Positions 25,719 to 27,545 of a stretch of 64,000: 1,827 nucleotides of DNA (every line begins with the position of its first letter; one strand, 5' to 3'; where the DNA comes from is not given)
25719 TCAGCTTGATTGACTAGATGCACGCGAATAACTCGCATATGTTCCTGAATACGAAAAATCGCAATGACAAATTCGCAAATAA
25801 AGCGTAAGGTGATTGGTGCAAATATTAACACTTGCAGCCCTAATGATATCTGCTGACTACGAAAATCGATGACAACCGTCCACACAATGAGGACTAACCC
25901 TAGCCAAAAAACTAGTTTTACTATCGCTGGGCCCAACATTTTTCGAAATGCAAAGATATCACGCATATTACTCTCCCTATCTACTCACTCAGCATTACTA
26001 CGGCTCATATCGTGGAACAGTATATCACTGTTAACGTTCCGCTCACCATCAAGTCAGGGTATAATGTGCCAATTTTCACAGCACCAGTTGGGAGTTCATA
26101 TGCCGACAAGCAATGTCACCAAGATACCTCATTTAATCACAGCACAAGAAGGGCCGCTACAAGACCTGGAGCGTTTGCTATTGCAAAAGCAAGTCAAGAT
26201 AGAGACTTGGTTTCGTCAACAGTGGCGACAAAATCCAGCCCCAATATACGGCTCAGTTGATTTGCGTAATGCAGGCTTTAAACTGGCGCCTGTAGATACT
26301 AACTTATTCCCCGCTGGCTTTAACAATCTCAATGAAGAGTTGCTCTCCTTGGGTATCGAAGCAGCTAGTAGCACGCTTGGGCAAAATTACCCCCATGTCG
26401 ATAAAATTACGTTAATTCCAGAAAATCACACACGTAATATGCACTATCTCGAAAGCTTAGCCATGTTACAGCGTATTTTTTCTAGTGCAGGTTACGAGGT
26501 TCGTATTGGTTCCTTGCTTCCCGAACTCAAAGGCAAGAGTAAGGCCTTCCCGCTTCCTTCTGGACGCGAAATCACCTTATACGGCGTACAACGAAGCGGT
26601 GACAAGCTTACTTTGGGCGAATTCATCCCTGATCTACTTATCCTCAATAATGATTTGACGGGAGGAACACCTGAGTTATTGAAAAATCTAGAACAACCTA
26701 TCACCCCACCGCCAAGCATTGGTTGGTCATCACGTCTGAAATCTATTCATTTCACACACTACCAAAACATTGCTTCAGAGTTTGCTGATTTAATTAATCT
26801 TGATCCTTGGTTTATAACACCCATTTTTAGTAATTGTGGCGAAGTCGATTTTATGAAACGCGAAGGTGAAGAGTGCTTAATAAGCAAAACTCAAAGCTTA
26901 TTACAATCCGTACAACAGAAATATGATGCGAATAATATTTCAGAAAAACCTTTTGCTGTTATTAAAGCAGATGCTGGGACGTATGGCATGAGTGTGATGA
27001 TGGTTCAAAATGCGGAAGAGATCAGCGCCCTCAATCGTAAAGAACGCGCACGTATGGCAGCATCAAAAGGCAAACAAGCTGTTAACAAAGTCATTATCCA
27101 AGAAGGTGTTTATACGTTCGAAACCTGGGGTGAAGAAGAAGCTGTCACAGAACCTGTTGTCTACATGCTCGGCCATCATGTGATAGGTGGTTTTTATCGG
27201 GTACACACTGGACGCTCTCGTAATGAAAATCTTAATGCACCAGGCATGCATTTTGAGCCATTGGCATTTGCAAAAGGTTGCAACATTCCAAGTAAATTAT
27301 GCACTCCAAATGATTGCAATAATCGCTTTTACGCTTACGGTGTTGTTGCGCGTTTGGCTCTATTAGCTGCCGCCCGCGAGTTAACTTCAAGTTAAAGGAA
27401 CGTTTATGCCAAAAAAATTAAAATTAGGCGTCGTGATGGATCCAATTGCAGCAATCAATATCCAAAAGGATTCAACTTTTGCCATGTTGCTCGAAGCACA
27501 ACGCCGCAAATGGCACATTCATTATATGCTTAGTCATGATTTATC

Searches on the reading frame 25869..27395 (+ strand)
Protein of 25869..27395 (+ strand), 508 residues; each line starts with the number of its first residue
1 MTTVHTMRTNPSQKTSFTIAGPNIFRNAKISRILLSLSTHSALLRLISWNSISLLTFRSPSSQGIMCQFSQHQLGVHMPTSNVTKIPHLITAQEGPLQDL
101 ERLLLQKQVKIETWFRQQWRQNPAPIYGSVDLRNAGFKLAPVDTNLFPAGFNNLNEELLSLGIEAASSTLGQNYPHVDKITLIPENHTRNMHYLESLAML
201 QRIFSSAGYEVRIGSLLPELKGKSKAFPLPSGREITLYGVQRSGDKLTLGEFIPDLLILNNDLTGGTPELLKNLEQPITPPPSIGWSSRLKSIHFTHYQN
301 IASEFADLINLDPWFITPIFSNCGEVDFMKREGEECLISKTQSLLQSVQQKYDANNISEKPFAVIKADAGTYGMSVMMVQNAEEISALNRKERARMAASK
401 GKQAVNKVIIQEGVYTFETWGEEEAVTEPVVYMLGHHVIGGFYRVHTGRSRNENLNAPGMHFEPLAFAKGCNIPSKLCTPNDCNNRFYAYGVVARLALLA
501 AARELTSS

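Call 39: search_protein_families(library=ncbifam, proteins=[window:25869-27395:+])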
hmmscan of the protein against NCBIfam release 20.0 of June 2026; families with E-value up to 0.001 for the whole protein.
window:25869-27395:+ (508 aa): 1 family
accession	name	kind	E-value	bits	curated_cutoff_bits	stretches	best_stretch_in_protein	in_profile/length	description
TIGR02049.1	gshA_ferroox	equivalog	5.4e-157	522.6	293.9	1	102-507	2-401/403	glutamate--cysteine ligase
